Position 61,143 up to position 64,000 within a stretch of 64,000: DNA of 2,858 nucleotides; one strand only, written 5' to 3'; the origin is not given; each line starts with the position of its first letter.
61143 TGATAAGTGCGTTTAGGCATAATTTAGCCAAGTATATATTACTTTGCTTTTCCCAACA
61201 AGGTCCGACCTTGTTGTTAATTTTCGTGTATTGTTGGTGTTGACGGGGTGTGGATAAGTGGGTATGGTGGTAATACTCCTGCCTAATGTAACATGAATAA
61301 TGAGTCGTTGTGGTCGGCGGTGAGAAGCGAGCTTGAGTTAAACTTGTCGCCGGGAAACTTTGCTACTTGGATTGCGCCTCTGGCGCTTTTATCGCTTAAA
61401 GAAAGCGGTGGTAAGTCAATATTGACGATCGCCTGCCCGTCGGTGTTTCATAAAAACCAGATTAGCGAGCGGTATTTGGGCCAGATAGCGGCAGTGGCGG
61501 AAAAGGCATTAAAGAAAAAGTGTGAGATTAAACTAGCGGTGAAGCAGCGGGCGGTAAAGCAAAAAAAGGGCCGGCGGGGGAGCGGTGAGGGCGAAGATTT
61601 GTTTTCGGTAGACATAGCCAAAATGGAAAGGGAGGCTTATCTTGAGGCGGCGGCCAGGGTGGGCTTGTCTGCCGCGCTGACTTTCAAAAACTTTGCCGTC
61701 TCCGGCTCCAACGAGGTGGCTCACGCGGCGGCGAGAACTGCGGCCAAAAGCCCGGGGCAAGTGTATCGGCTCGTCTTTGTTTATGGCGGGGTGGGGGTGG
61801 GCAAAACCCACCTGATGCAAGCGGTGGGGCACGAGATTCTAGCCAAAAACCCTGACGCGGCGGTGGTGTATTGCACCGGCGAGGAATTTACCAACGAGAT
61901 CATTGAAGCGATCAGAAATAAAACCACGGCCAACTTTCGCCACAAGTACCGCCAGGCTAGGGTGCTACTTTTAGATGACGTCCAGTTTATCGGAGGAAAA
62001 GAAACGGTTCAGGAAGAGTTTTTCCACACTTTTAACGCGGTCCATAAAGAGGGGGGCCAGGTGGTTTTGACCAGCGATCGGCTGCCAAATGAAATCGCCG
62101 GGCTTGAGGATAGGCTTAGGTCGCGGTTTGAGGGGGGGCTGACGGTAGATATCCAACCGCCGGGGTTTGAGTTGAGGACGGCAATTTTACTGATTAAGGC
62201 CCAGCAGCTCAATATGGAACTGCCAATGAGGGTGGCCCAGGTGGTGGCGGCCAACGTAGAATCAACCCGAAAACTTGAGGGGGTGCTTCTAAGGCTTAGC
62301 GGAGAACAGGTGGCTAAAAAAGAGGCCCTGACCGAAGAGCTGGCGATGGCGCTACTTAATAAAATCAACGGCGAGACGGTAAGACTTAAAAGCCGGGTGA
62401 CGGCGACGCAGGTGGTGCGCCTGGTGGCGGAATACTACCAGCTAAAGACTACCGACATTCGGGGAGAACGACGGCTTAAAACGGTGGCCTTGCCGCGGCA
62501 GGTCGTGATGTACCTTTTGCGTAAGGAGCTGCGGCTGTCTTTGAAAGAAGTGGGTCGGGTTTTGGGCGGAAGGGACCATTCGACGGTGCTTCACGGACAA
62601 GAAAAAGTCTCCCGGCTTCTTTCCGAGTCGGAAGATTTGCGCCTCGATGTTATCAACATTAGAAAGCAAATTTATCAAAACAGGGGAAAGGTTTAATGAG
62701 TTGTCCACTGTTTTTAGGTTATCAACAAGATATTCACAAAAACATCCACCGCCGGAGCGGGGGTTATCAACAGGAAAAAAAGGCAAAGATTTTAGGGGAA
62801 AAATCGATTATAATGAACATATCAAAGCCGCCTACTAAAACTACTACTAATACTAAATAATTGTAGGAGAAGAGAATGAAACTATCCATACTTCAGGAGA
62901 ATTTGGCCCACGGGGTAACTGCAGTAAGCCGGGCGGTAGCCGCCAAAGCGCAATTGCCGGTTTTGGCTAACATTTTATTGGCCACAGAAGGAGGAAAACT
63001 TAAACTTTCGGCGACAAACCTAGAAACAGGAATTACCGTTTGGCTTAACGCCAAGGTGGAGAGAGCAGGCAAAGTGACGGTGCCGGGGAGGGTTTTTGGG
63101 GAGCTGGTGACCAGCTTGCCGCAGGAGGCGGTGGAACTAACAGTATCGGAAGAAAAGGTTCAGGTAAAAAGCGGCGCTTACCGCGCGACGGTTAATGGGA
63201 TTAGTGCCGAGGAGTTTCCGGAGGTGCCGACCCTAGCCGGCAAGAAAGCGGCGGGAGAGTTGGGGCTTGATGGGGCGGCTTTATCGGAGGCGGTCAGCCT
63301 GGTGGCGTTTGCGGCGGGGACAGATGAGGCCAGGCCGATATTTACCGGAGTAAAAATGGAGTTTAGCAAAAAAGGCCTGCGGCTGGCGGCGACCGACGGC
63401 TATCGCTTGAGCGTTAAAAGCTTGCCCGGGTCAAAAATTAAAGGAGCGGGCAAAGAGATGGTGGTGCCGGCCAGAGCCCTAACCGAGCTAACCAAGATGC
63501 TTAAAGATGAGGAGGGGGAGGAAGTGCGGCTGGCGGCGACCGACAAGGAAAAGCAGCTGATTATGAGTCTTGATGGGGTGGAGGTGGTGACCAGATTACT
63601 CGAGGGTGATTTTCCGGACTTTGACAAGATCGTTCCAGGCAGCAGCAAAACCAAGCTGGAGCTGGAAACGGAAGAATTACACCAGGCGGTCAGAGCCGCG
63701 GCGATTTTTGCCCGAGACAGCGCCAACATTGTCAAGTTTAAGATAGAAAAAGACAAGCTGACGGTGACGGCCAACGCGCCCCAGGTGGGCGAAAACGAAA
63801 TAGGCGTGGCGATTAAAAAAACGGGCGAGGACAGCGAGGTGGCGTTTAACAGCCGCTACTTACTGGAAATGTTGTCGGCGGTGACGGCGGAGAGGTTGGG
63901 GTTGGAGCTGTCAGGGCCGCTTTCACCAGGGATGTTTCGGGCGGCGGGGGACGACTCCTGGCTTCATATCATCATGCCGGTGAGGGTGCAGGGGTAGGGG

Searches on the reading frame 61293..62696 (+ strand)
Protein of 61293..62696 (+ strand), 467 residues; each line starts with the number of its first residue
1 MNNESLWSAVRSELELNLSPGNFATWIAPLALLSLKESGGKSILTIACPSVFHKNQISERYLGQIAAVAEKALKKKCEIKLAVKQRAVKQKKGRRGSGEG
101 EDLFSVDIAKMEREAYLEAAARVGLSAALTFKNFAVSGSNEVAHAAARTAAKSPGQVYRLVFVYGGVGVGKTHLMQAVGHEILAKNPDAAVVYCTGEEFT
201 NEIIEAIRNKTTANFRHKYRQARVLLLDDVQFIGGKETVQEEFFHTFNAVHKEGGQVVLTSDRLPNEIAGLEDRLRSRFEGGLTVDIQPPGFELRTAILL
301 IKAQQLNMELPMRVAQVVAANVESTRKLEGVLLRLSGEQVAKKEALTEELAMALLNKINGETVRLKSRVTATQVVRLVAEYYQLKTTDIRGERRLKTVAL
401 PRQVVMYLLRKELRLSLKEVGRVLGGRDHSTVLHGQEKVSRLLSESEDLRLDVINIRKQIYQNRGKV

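Call 21: search_protein_families(library=pfam, proteins=[window:61293-62696:+], max_evalue=0.001)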
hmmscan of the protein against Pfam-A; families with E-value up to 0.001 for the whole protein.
window:61293-62696:+ (467 aa): 9 families
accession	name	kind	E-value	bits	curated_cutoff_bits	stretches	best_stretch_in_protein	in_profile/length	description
PF00308.24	Bac_DnaA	-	8.3e-60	202.1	23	1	127-286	3-162/162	Bacterial DnaA ATPAse domain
PF08299.17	Bac_DnaA_C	-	3.3e-23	81.9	31.5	1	373-439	3-69/69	Bacterial dnaA protein helix-turn-helix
PF11638.13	DnaA_N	-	1.4e-11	44.4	24.6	1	4-69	1-63/65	DnaA N-terminal domain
PF00004.35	AAA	-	1.1e-07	32.8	21.2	1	162-280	2-124/131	ATPase family associated with various cellular activities (AAA)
PF13401.12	AAA_22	-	3.3e-06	27.9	27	1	159-259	6-120/130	AAA domain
PF13191.12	AAA_16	-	1.4e-05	26.1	32.6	1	143-251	13-124/167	AAA ATPase domain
PF01695.23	IstB_IS21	-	1.7e-05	24.9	24.1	1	161-263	95-194/238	IstB-like ATP binding protein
PF13173.12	AAA_14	-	0.00013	22.5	27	1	159-261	3-97/129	AAA domain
PF01637.24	ATPase_2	-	0.00013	22.3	33.2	1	158-271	20-125/225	ATPase domain predominantly from Archaea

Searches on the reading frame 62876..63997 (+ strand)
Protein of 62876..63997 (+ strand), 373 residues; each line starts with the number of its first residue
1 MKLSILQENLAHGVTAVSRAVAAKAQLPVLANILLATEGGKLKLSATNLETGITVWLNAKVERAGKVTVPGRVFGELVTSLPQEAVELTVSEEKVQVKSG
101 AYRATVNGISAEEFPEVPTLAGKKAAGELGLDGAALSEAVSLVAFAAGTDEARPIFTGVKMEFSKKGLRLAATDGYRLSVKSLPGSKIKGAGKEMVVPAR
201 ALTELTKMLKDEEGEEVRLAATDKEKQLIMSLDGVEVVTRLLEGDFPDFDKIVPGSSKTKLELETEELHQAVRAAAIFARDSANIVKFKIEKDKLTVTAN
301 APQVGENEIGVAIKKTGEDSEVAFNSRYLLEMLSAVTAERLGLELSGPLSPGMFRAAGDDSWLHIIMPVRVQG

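Call 21: search_protein_families(library=pfam, proteins=[window:62876-63997:+], max_evalue=0.001)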
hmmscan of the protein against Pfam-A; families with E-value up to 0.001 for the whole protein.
window:62876-63997:+ (373 aa): 3 families
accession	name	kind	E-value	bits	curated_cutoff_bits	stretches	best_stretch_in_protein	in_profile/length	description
PF02767.21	DNA_pol3_beta_2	-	5.6e-34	117.3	27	2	132-248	3-116/116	DNA polymerase III beta subunit, central domain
PF00712.24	DNA_pol3_beta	-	1.4e-33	116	24.4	2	1-118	1-120/120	DNA polymerase III beta subunit, N-terminal domain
PF02768.20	DNA_pol3_beta_3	-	2.8e-26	92.1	27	1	251-370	2-121/121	DNA polymerase III beta subunit, C-terminal domain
